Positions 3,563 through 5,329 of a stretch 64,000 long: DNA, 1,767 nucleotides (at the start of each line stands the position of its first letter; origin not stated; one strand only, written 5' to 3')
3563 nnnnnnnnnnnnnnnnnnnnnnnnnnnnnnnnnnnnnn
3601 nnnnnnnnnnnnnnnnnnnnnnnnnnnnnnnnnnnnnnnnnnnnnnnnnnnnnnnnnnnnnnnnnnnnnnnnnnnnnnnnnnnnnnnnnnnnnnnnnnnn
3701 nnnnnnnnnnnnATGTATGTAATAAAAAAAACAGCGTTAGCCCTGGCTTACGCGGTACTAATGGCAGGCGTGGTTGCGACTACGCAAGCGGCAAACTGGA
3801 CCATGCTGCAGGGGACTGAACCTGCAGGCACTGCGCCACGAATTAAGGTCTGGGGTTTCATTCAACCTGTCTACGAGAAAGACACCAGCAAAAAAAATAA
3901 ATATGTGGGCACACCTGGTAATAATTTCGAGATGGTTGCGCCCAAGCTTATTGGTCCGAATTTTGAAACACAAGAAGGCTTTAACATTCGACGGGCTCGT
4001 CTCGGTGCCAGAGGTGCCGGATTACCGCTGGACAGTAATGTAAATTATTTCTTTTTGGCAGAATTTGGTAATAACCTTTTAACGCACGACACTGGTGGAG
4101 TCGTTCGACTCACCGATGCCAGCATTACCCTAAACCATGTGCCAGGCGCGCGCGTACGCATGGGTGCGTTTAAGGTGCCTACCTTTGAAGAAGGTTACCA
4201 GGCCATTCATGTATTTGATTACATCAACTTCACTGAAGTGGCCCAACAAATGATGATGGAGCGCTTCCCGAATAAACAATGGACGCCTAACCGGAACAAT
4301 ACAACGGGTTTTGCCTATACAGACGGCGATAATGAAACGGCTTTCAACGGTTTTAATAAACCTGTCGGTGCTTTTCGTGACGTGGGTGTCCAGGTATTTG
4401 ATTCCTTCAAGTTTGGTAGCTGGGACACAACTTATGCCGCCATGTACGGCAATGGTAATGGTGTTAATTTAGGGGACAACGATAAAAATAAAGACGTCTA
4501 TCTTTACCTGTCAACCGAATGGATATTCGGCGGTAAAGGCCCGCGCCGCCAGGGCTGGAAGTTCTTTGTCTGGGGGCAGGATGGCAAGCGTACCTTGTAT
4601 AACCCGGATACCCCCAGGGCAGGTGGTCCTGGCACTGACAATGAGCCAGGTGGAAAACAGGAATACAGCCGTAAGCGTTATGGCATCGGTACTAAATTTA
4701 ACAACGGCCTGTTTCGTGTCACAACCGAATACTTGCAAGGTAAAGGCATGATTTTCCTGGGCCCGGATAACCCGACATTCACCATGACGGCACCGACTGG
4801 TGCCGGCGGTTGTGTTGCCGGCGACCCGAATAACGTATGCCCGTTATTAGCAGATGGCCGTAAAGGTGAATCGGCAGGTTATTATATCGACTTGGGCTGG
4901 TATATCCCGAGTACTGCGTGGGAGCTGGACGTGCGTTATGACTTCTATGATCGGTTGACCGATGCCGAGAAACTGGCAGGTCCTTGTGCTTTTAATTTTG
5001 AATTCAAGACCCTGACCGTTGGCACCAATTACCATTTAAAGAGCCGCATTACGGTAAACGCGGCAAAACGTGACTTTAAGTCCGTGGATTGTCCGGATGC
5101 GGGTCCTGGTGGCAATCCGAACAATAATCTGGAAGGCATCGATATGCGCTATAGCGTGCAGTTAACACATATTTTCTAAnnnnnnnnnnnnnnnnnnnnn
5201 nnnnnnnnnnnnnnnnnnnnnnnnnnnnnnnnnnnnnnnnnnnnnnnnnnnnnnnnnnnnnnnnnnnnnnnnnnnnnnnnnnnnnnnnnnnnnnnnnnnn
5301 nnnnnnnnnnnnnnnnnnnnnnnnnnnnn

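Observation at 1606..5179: ECF sigma module whose anti-sigma sensor domain is a DsrE-like fold, paired with a secreted DsrE-like paralog and a porin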

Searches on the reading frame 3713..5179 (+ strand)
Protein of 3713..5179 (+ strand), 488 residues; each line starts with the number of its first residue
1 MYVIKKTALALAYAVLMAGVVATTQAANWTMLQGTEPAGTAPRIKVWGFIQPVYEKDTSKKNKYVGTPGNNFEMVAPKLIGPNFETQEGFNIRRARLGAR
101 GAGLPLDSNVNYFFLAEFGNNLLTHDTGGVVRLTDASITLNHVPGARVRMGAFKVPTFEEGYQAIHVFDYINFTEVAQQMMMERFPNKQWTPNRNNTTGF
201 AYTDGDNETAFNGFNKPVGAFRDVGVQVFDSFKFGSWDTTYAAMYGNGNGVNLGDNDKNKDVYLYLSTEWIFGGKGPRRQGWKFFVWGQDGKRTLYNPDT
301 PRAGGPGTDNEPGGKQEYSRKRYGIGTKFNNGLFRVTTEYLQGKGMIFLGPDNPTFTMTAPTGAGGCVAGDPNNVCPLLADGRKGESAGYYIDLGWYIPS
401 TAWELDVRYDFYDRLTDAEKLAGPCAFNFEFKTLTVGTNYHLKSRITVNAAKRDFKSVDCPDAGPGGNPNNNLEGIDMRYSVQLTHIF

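Call 3: search_protein_families(library=pfam, proteins=[window:3713-5179:+], max_evalue=1)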
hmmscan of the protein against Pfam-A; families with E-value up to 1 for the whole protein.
window:3713-5179:+ (488 aa): 0 families

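Call 4: search_protein_families(library=ncbifam, proteins=[window:3713-5179:+], max_evalue=1)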
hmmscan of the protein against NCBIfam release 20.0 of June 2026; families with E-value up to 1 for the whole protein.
window:3713-5179:+ (488 aa): 1 family
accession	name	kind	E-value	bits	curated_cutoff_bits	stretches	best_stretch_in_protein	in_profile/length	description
NF040900.1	porin_ExtI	equivalog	0.00096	18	150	1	382-458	306-379/403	selenite/tellurite reduction operon porin ExtI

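Call 63: find_homologous_proteins(query=window:3713-5179:+, max_evalue=0.00001)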
Query window:3713-5179:+ (488 aa): 1934 proteins with E <= 0.00001 among 7347 candidates; the best 120 are listed.
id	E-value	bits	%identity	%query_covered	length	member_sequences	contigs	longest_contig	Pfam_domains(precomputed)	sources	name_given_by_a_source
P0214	0.0e+0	1137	99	100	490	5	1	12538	-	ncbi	-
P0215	3.6e-297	1004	86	100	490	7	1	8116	PF07396.18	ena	-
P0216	2.7e-236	803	72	99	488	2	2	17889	-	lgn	-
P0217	3.7e-231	786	69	100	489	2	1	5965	PF07396.18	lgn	-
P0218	2.7e-215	734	67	100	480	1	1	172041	PF07396.18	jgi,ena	-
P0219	1.3e-214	732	62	99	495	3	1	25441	PF07396.18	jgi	-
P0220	3.9e-214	730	66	99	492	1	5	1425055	PF07396.18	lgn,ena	-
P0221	2.7e-212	724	66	99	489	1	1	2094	-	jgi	-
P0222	7.3e-212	723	65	99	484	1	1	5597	-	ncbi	-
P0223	4.9e-210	717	64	99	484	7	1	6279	PF07396.18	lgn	-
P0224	1.1e-207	709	64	95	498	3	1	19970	PF07396.18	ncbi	-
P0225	1.3e-207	709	64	99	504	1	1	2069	PF07396.18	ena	-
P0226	6.6e-207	706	64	100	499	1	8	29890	PF07396.18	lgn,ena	-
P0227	2.9e-205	701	62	100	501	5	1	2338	PF07396.18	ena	-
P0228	2.2e-202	691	64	99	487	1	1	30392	PF07396.18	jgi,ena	-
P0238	3.2e-148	513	53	99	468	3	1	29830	PF07396.18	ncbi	-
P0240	6.4e-145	502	51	96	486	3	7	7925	PF07396.18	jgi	jgi:hypothetical protein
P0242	2.1e-144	500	51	99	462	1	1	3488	PF07396.18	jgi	jgi:hypothetical protein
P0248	8.5e-143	495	51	99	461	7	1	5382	PF07396.18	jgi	-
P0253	2.3e-142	493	52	100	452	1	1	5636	PF13609.13,PF07396.18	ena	-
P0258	1.4e-141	491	50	100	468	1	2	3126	PF07396.18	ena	-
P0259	1.4e-141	491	52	94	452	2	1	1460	PF07396.18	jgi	jgi:hypothetical protein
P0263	8.6e-141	488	50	100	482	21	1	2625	PF13609.13,PF07396.18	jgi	jgi:opacity protein-like surface antigen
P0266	2.2e-140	487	50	99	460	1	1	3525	PF07396.18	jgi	jgi:opacity protein-like surface antigen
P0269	5.4e-140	486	52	98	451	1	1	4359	PF07396.18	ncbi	-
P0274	1.3e-139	484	51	99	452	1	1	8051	PF07396.18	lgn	-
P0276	1.5e-139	484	51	99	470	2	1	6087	PF07396.18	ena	-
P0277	1.8e-139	484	50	100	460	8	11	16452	PF07396.18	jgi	jgi:opacity protein-like surface antigen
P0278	2.2e-139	484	52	95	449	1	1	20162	PF07396.18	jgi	jgi:hypothetical protein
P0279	2.8e-139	483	52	98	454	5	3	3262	PF07396.18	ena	-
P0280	2.9e-139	483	52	95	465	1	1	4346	PF13609.13,PF07396.18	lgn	-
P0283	5.7e-139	482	50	100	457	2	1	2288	PF13609.13,PF07396.18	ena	-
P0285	8.5e-139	482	52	97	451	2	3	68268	PF07396.18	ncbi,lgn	-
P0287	1.1e-138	481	52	97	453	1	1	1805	PF07396.18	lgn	-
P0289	1.5e-138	481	52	98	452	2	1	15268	PF07396.18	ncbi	-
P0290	1.5e-138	481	51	99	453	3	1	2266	PF07396.18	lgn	-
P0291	1.7e-138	481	49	99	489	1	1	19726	PF07396.18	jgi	-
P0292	1.9e-138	481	51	99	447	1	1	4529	PF07396.18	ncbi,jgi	-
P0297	8.3e-138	478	51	100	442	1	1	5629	PF13609.13,PF07396.18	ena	-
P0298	1.0e-137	478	49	100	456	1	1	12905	PF07396.18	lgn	-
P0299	1.2e-137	478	50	100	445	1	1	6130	PF07396.18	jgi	jgi:hypothetical protein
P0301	2.2e-137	477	50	98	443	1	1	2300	PF07396.18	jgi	jgi:hypothetical protein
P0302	3.1e-137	477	50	99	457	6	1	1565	PF07396.18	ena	-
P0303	3.3e-137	476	52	100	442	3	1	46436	PF13609.13,PF07396.18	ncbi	-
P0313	1.6e-136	474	50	99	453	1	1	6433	PF07396.18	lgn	-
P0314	1.7e-136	474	51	100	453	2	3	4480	PF07396.18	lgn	-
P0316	2.9e-136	473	50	98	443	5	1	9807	PF07396.18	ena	-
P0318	3.3e-136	473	49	100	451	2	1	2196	PF07396.18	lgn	-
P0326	1.0e-135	472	51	94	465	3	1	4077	PF13609.13,PF07396.18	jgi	-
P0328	1.3e-135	471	48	96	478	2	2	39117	PF13609.13,PF07396.18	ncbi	-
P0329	1.5e-135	471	50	100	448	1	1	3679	PF13609.13,PF07396.18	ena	-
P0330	1.6e-135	471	49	99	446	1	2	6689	PF07396.18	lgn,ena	-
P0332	2.3e-135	470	50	100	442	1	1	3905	PF07396.18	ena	-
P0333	2.6e-135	470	50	99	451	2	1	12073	PF07396.18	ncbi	-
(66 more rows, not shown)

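Call 72: predict_structure(alignment_id=A6)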
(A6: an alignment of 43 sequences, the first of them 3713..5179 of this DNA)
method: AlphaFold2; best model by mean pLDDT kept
length: 488 residues; sequences in the alignment: 43
mean_pLDDT: 77.8   pTM: 0.81
mean pLDDT of the five models: 77.8, 76.2, 75.3, 72.9, 72.5
residues with pLDDT >= 90: 142; 70-90: 207; 50-70: 91; < 50: 48
segments of 3 or more residues with pLDDT < 50: 1-3, 12-26, 164-169, 197-212
pLDDT, mean of each block of 10 residues (from residue 1): 48 44 52 65 75 92 78 79 81 81 72 83 65 86 88 83 52 69 72 55 45 61 90 90 88 72 93 81 94 81 58 84 94 91 87 70 56 71 92 91 92 91 86 93 88 92 83 90 88
secondary structure, 60 per line:
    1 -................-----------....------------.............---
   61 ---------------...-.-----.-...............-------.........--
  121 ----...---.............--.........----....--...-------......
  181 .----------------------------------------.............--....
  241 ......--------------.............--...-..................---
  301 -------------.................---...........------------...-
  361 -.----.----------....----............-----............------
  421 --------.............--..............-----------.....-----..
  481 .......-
elements in order: H2-17 H29-32 E45-57 E88-102 E110-118 E131-143 E146-154 H159-162 H175-181 E222-234 E237-246 E261-273 E280-297 E314-330 E334-344 E357-359 E378-381 E386-397 E403-414 E429-441 E444-457 H469-473 E479-487

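Call 75: fold_search(model_id=the predicted structure, library=pdb)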
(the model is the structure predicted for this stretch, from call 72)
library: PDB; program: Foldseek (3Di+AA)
matches with E <= 10: 952; with E <= 0.001: 278
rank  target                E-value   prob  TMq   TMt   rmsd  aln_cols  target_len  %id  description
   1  2o4v_A                1.7e-13  1.00  0.49  0.58   9.6       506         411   14  An arginine ladder in OprP mediates phosphate specific transfer across the outer membrane (released 2006-12-26)
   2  4rjx                  3.9e-12  1.00  0.48  0.54  11.2       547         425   15  Crystal structure of the OprO mutant protein F62Y/D114Y (released 2015-10-21)
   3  4kr8_A                4.4e-12  1.00  0.46  0.63   7.7       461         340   11  Salmonella typhi OmpF complex with Daunomycin (released 2014-05-28)
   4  9j9p                  4.4e-12  1.00  0.45  0.62   8.3       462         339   12  artificial mononuclear Zn-bound metalloprotein 3 (M3:Zn) (released 2025-07-02)
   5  5o9c_A                5.5e-12  1.00  0.43  0.58   8.9       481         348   10  Crystal structure of Omp36 from Enterobacter aerogenes (released 2018-06-27)
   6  8jto                  6.2e-12  1.00  0.42  0.57  10.6       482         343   13  Outer membrane porin of Burkholderia pseudomallei (BpsOmp38) in complex with ceftazidime (released 2024-06-26)
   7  2fgq                  6.9e-12  1.00  0.42  0.59   7.4       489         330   11  High resolution X-ray structure of Omp32 in complex with malate (released 2006-01-31)
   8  8wv0_A                7.7e-12  1.00  0.44  0.62  10.9       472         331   12  Outer membrane porin of Burkholderia pseudomallei (BpsOmp38) (released 2024-10-30)
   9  9j9o_A                9.1e-12  1.00  0.45  0.61   8.3       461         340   13  artificial dinuclear Zn-bound metalloprotein 1 (D1:2Zn) (released 2025-07-02)
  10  5mdo_A                1.2e-11  1.00  0.46  0.62   8.0       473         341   12  Crystal structure of in vitro folded Chitoporin VhChip from Vibrio harveyi (crystal form I) (released 2017-12-20)
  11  1opf_A                1.4e-11  1.00  0.45  0.62   8.2       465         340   13  THE STRUCTURE OF OMPF PORIN IN A TETRAGONAL CRYSTAL FORM (released 1995-02-07)
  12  4rjw                  1.4e-11  1.00  0.48  0.54   8.9       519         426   13  Crystal structure of Pseudomonas aeruginosa OprO (released 2015-10-21)
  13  9j9n_A                1.4e-11  1.00  0.44  0.61   8.8       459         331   12  artificial mononuclear Zn-bound metalloprotein 2 (M2:Zn) (released 2025-07-02)
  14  7fdy_B                1.5e-11  1.00  0.45  0.61   8.9       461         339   12  Structure of OmpF1 (released 2022-11-16)
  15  7eqm_A                1.7e-11  1.00  0.46  0.64   8.1       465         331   11  Apo Truncated VhChiP (Delta 1-19) (released 2022-08-10)
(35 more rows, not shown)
